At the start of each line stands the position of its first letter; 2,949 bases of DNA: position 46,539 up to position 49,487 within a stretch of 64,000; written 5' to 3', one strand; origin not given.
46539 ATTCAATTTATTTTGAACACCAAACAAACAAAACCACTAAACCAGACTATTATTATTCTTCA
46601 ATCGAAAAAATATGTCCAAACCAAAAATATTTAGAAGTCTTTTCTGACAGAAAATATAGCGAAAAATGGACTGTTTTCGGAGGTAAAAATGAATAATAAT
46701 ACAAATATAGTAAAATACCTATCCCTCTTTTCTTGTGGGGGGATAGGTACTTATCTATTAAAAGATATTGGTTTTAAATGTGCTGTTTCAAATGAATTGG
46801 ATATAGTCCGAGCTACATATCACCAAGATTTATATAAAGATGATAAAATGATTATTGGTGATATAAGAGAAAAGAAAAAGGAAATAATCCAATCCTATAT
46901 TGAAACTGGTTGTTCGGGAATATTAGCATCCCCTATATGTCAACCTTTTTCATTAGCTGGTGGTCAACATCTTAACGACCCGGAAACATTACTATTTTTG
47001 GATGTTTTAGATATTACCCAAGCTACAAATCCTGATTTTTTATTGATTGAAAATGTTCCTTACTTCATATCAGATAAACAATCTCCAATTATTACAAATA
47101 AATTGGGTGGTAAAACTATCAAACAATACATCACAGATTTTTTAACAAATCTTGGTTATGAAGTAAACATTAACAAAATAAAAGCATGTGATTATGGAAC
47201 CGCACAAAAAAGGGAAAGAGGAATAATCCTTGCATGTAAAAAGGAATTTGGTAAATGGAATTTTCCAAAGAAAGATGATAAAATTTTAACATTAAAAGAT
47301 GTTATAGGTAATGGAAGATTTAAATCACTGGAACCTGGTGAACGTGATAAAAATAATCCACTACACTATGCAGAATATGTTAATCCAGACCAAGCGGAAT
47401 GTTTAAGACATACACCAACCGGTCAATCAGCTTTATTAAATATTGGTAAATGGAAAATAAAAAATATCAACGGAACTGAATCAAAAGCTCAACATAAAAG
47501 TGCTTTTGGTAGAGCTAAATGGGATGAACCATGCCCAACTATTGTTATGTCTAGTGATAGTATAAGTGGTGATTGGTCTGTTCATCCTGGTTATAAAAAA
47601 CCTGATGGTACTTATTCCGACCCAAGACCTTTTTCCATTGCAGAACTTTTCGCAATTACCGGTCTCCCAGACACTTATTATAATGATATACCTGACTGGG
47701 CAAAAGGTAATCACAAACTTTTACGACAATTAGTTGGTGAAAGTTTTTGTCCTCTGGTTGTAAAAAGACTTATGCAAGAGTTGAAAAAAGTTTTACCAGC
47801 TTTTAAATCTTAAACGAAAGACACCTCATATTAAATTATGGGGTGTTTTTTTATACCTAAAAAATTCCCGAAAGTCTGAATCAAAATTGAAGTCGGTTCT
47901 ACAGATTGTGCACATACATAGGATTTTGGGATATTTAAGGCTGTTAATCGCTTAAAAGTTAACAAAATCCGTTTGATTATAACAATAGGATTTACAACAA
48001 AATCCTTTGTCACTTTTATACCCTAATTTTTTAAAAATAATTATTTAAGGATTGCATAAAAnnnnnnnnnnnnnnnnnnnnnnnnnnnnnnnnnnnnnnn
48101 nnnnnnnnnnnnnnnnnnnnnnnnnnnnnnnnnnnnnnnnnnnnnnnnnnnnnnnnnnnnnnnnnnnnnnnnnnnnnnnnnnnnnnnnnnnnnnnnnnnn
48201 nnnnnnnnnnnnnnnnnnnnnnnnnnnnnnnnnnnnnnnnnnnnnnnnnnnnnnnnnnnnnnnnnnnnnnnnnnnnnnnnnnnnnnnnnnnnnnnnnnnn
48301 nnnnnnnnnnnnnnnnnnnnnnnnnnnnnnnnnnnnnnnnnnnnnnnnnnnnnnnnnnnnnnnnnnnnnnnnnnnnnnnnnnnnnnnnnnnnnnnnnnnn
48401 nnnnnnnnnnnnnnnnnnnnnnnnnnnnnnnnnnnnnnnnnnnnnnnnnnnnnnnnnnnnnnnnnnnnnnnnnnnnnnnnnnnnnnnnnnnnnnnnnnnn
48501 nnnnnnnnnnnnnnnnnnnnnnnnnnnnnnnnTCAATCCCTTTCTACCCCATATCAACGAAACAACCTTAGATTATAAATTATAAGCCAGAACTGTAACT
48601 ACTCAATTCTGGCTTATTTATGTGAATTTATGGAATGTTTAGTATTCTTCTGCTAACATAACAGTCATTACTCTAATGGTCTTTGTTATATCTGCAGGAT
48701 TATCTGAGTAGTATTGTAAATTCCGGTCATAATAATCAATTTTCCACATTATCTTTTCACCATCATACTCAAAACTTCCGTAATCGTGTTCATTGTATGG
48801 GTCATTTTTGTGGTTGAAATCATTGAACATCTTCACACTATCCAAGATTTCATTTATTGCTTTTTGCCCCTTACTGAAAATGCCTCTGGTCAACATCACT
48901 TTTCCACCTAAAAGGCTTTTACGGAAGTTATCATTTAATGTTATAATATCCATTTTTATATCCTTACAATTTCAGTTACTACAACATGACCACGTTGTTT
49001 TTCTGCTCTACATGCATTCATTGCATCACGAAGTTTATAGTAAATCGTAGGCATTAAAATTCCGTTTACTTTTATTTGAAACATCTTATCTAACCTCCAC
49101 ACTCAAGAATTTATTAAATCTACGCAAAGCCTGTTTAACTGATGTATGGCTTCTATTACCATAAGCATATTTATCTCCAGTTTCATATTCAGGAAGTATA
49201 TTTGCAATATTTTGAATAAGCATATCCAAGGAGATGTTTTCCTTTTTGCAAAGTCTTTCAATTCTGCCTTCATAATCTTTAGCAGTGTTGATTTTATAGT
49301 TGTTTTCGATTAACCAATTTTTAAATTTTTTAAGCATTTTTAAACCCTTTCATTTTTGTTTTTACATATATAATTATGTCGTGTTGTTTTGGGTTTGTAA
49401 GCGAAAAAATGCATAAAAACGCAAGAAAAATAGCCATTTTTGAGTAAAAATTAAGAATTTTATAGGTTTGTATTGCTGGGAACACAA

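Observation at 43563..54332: Integrative island inserted in tRNA-Leu(UAA), with a 37-bp att duplication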

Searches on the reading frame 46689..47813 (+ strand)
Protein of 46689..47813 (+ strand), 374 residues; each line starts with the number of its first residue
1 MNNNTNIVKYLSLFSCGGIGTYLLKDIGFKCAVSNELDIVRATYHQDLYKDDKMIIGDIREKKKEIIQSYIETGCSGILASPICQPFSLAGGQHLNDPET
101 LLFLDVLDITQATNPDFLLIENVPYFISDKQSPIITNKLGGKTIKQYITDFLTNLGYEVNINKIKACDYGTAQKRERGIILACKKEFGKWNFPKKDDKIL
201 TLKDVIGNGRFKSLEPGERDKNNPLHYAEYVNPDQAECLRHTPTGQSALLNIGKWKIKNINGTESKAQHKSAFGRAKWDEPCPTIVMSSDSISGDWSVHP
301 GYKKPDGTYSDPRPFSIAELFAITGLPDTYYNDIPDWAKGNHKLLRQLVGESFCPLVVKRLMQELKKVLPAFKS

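Call 7: search_protein_families(library=pfam, proteins=[window:46689-47813:+], max_evalue=0.01)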
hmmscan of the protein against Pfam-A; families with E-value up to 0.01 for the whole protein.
window:46689-47813:+ (374 aa): 1 family
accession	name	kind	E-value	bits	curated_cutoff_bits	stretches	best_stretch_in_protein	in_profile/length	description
PF00145.23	DNA_methylase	-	3.1e-39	135.7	22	1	9-367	2-324/324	C-5 cytosine-specific DNA methylase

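Call 34: search_protein_families(library=ncbifam, proteins=[window:46689-47813:+], max_evalue=0.001)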
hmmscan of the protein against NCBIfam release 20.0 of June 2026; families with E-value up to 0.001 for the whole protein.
window:46689-47813:+ (374 aa): 2 families
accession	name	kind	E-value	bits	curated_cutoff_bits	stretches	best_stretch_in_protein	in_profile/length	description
TIGR00675.1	dcm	superfamily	1.8e-25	90.2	100.65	1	11-365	2-329/329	DNA (cytosine-5-)-methyltransferase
NF007772.0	PRK10458.1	subfamily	0.00055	18.6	710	0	70-161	162-256/472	DNA cytosine methylase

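Call 35: search_protein_families(library=padloc, proteins=[window:46689-47813:+], max_evalue=0.001)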
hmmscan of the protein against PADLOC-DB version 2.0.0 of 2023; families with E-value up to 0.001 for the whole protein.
window:46689-47813:+ (374 aa): 50 families (the best 25 are shown)
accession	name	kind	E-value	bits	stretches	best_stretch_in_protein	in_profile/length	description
PDLC03384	MTase_II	-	1.3e-71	239.4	1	7-366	3-376/377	Type II methyltransferase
PDLC03378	MTase_II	-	3.1e-42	143.1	1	8-369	3-330/344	Type II methyltransferase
PDLC03272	MTase_II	-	5.9e-38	129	1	2-369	69-390/407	Type II methyltransferase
PDLC03234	MTase_II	-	1.6e-33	114.5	1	8-369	5-366/375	Type II methyltransferase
PDLC03326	MTase_II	-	1.5e-27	94.8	1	10-369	7-376/412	Type II methyltransferase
PDLC00033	DruM2|DruM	-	1.9e-26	91.2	1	6-369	20-364/368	DNA cytosine methylase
PDLC00026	DruM2|DruM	-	2.1e-22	78.1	1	11-224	8-184/336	DNA cytosine methylase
PDLC02650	DrmMII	-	8.4e-21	72.4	2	26-125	32-135/435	DrmMII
PDLC00027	DruM2|DruM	-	9.1e-19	66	1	4-206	8-195/361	DNA cytosine methylase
PDLC03307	MTase_II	-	1.9e-18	64.9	1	9-217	2-227/382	Type II methyltransferase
PDLC00030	DruM2|DruM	-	6.4e-18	63.1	1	5-331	3-330/380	DNA cytosine methylase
PDLC03279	MTase_II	-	5.3e-17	59.3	1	46-303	42-302/587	Type II methyltransferase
PDLC03731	oMTase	-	2e-16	58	1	4-208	10-203/326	orphan methyltransferase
PDLC03277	MTase_II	-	2.1e-16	57.4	1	7-329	6-335/823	Type II methyltransferase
PDLC03237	MTase_II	-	1.2e-15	54.5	1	16-187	802-972/1036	Type II methyltransferase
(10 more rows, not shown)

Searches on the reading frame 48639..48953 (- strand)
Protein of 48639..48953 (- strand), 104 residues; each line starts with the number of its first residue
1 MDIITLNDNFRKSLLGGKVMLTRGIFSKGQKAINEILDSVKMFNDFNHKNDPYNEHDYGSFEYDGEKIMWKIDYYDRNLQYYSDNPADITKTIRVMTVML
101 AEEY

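Call 7: search_protein_families(library=pfam, proteins=[window:48639-48953:-], max_evalue=0.01)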
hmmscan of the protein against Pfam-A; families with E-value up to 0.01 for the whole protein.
window:48639-48953:- (104 aa): 1 family
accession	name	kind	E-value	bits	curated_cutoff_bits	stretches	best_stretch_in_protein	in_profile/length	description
PF12599.13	DUF3768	-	2e-32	111.4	25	1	21-103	1-83/83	Protein of unknown function (DUF3768)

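Call 32: search_solved_structures(query=window:48639-48953:-, max_evalue=1)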
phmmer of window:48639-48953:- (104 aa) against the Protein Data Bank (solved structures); distinct sequences matched with E-value up to 1: 1.
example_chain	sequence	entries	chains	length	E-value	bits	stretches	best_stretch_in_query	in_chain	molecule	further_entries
3iso_A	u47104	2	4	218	0.92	13.1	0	48-97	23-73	Putative glutathione transferase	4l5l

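Call 33: search_protein_families(library=phrogs, proteins=[window:48639-48953:-], max_evalue=0.01)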
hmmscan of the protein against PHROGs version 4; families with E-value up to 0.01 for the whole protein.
window:48639-48953:- (104 aa): 0 families

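Call 34: search_protein_families(library=ncbifam, proteins=[window:48639-48953:-], max_evalue=0.001)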
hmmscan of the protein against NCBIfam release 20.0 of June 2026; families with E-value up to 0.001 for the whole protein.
window:48639-48953:- (104 aa): 0 families

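Call 35: search_protein_families(library=padloc, proteins=[window:48639-48953:-], max_evalue=0.001)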
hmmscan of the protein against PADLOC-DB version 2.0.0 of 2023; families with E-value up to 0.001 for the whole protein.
window:48639-48953:- (104 aa): 0 families

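Call 51: search_dna_similar(query=window:48639-48953:-, collection=plasmids, mode=protein, max_rows=15)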
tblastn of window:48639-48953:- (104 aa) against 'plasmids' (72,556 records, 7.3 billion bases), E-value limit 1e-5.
Records with a match: 490; places in all: 518; records where one place covers at least 80% of the query: 442.
Best place of each record, by identity: <60% 490.
By first word of the organism name: Pseudosulfitobacter 97; Phaeobacter 67; Sphingobium 52; Sulfitobacter 37; Sphingomonas 30; Paracoccus 26; Acaryochloris 13; Novosphingobium 13; Roseovarius 12; Rhizobium 11; and 54 more.
By predicted mobility (MOB-suite, as given by PLSDB): conjugative 251; non-mobilizable 144; mobilizable 95.
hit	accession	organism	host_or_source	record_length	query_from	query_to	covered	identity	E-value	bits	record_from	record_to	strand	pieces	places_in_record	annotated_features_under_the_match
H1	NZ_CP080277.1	Phaeobacter piscinae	-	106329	2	103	98%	50.9%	4e-25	104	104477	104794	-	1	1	DUF3768 domain-containing protein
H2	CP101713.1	Synechocystis sp. B12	cell culture,mangrove water from the ...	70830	3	104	98%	49.0%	3e-20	91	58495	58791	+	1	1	DUF3768 domain-containing protein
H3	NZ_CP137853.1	Sediminicoccus rosea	-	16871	3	104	98%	48.0%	4e-28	112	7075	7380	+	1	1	DUF3768 domain-containing protein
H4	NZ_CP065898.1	Paracoccus marcusii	Cancer pagurus,whole ...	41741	3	104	98%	48.0%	3e-26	107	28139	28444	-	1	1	DUF3768 domain-containing protein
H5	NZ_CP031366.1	Rhizobium sp. ZX09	cell culture,soil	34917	1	104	100%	47.1%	1e-26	108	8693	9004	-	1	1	DUF3768 domain-containing protein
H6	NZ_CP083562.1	Sulfitobacter sp. S223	-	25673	2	104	99%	46.6%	9e-25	103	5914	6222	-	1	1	none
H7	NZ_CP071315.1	Rhizobium sp. X9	cell culture,polluted mud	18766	1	104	100%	45.2%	3e-24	101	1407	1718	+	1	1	DUF3768 domain-containing protein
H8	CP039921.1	Agrobacterium tumefaciens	-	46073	3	104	98%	46.1%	1e-25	106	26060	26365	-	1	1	DUF3768 domain-containing protein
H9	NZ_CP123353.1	Agrobacterium pusense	laboratory contaminant from a culture ...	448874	6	104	95%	46.5%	1e-22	97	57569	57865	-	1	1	DUF3768 domain-containing protein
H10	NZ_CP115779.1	Paracoccus albus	cell culture,sediment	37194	6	104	95%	46.5%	1e-21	95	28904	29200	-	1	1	DUF3768 domain-containing protein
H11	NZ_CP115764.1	Paracoccus sp. SCSIO 75233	cell culture,sediment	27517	6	104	95%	46.5%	2e-21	94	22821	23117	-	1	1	DUF3768 domain-containing protein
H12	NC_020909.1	Octadecabacter arcticus 238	150 km offshore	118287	2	104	99%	44.7%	2e-22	97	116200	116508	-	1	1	none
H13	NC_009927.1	Acaryochloris marina MBIC11017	-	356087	3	104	98%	44.8%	2e-21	94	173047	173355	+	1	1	DUF3768 domain-containing protein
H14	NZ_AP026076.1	Acaryochloris marina MBIC10699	cell culture,Ascidian, Diplosoma similis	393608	3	104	98%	44.8%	2e-21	94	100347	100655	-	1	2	DUF3768 domain-containing protein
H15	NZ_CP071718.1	Acaryochloris sp. 'Moss Beach'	culture,intertidal zone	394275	3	104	98%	44.3%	2e-20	91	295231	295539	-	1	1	none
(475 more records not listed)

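Call 52: get_annotated_region(hit=H3, flank=6000)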
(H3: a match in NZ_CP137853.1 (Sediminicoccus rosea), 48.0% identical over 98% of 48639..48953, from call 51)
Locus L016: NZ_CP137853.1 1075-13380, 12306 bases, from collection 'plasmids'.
description: Sediminicoccus rosea strain R-30 plasmid p17, complete sequence
organism: Sediminicoccus rosea (NCBI taxid 1225128)
taxonomy: Bacteria; Pseudomonadota; Alphaproteobacteria; Rhodospirillales; Acetobacteraceae; Sediminicoccus; Sediminicoccus rosea
host: -; source: -; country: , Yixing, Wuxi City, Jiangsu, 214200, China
typing (MOB-suite, as given by PLSDB): non-mobilizable
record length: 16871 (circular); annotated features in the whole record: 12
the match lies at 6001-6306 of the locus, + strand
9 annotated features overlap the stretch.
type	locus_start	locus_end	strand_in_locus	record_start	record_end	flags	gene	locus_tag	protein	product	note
CDS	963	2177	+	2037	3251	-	-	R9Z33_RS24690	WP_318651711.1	restriction endonuclease subunit S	GO:0006304 - DNA modification [Evidence IEA]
CDS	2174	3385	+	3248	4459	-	-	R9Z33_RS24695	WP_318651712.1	AAA family ATPase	-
CDS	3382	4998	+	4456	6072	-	-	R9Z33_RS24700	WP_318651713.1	type I restriction-modification system subunit M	GO:0006306 - DNA methylation [Evidence IEA]; GO:0009307 - DNA restriction-modification system [Evidence IEA]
CDS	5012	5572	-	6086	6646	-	-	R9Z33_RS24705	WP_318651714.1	recombinase family protein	GO:0006310 - DNA recombination [Evidence IEA]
CDS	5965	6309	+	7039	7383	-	-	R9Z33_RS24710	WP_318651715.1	DUF3768 domain-containing protein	-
CDS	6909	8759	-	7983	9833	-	-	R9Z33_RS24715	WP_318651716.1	type IV secretory system conjugative DNA transfer family protein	-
CDS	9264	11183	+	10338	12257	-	-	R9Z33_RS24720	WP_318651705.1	MobA/MobL family protein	-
CDS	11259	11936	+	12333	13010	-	-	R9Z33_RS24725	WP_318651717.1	ParA family protein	-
CDS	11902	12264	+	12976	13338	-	-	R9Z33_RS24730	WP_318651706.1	ribbon-helix-helix domain-containing protein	-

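Call 53: get_annotated_region(hit=H5, flank=6000)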
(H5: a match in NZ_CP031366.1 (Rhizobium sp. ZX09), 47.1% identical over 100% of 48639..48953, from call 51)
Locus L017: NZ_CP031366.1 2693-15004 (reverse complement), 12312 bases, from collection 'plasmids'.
description: Rhizobium sp. ZX09 plasmid unnamed2, complete sequence
organism: Rhizobium sp. ZX09 (NCBI taxid 2291939)
taxonomy: Bacteria; Pseudomonadota; Alphaproteobacteria; Hyphomicrobiales; Rhizobiaceae; Rhizobium; Rhizobium sp. ZX09
host: -; source: cell culture,soil; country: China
typing (MOB-suite, as given by PLSDB): non-mobilizable
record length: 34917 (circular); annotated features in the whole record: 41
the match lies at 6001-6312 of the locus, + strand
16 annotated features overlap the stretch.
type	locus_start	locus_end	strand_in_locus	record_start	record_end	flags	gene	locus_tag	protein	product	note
predicted_resistance_gene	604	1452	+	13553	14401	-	sul1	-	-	sulfonamide-resistant dihydropteroate synthase Sul1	predicted by amrfinderplus; class SULFONAMIDE; identity 100.0%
CDS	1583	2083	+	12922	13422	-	-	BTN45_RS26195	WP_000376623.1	GNAT family N-acetyltransferase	-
CDS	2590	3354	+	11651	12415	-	-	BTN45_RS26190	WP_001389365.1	IS6-like element IS6100 family transposase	GO:0006313 - DNA transposition [Evidence IEA]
CDS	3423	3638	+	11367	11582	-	-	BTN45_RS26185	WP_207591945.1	hypothetical protein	-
CDS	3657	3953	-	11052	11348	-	-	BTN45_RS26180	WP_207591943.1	metalloregulator ArsR/SmtB family transcription factor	GO:0006355 - regulation of DNA-templated transcription [Evidence IEA]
CDS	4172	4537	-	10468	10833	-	-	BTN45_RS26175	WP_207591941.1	metalloregulator ArsR/SmtB family transcription factor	GO:0006355 - regulation of DNA-templated transcription [Evidence IEA]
CDS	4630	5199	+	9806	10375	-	-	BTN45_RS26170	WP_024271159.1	recombinase family protein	GO:0006310 - DNA recombination [Evidence IEA]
CDS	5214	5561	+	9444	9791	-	-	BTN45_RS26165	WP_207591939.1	hypothetical protein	-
CDS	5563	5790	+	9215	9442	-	-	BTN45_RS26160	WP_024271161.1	WGR domain-containing protein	-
CDS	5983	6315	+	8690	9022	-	-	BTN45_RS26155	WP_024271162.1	DUF3768 domain-containing protein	-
CDS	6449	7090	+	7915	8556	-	-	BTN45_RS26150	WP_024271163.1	AAA family ATPase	-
CDS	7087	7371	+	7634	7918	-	-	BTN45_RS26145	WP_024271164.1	hypothetical protein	-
CDS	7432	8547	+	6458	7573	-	-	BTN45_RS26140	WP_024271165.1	replication protein RepA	-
CDS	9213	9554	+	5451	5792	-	-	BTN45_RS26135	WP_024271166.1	SHOCT domain-containing protein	-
CDS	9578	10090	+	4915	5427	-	-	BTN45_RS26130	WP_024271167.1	SHOCT domain-containing protein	-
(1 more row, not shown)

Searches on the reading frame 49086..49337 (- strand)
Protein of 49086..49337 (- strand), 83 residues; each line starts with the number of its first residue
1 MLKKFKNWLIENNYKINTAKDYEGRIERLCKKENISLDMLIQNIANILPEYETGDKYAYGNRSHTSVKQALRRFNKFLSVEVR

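Call 7: search_protein_families(library=pfam, proteins=[window:49086-49337:-], max_evalue=0.01)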
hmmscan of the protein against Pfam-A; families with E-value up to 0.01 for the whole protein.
window:49086-49337:- (83 aa): 1 family
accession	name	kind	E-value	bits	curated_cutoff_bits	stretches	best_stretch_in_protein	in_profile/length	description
PF03202.18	Lipoprotein_10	-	0.0086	16.9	22.4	0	3-77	21-94/128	Putative mycoplasma lipoprotein, C-terminal region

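Call 33: search_protein_families(library=phrogs, proteins=[window:49086-49337:-], max_evalue=0.01)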
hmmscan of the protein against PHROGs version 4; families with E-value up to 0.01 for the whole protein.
window:49086-49337:- (83 aa): 0 families

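Call 35: search_protein_families(library=padloc, proteins=[window:49086-49337:-], max_evalue=0.001)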
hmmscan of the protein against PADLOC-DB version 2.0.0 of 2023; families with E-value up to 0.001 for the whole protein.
window:49086-49337:- (83 aa): 0 families

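Call 44: find_homologous_proteins(query=window:49086-49337:-)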
Query window:49086-49337:- (83 aa): 51 proteins with E <= 0.001 among 51 candidates.
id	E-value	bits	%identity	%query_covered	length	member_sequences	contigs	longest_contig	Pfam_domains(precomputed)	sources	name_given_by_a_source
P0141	6.6e-45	168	95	100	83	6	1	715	-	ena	-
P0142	8.3e-44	164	90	100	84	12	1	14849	-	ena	-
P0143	9.7e-43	161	92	100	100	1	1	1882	-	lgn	-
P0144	1.0e-42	161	89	100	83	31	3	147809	-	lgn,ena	-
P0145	3.7e-42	159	89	100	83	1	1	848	-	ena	-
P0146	2.6e-41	156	87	100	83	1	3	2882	-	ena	-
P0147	3.2e-41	156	87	100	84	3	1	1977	-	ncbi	-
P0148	4.8e-41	156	86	100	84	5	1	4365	-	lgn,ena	-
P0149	2.4e-40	153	86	100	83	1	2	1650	-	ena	-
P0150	1.8e-39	151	84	100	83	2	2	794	-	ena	-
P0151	2.0e-39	150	84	100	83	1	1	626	-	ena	-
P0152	4.5e-39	149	84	100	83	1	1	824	-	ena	-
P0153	7.5e-39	149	84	100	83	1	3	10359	-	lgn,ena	-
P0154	1.0e-38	148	83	100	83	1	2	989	-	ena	-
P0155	7.6e-38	145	82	100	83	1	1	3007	-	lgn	-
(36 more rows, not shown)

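Call 56: predict_structure(alignment_id=A4)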
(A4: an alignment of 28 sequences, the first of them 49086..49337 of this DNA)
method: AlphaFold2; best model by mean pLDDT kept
length: 83 residues; sequences in the alignment: 28
mean_pLDDT: 87.8   pTM: 0.80
mean pLDDT of the five models: 87.8, 87.5, 87.4, 86.4, 66.2
residues with pLDDT >= 90: 56; 70-90: 14; 50-70: 13; < 50: 0
segments of 3 or more residues with pLDDT < 50: none
pLDDT, mean of each block of 10 residues (from residue 1): 97 97 94 93 91 66 77 95 66
secondary structure, 60 per line:
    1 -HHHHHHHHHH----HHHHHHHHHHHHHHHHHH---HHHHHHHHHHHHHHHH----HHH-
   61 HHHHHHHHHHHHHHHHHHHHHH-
elements in order: H2-11 H16-33 H37-52 H61-82

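Call 93: search_protein_representatives(alignment_id=A4)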
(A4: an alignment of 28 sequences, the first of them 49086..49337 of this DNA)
Query: 28 sequences, 83 profile positions. Proteins with E-value up to 0.001 (for the whole library): 354; up to 1e-10: 86; up to 1e-30: 3. The best 150 are listed.
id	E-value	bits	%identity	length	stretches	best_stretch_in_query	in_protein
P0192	4.3e-34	132.4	-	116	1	1-81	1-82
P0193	8.4e-33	128.3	-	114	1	3-81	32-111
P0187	3.2e-32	126.4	-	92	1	13-80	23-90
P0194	2.1e-27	111.0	-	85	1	1-80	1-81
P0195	7.6e-26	106.0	-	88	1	1-81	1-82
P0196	9.0e-26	105.8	-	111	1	1-81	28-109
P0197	1.2e-25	105.3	-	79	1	1-80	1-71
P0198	5.9e-25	103.1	-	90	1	1-79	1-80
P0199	7.9e-23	96.3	-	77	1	1-68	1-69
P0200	4.9e-22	93.8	-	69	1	1-68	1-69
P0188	2.1e-21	91.8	-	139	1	1-71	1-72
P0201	2.5e-21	91.5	-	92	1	19-81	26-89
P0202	2.1e-19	85.3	-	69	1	1-54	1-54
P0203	3.0e-19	84.8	-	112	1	1-81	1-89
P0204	1.1e-18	83.1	-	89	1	2-50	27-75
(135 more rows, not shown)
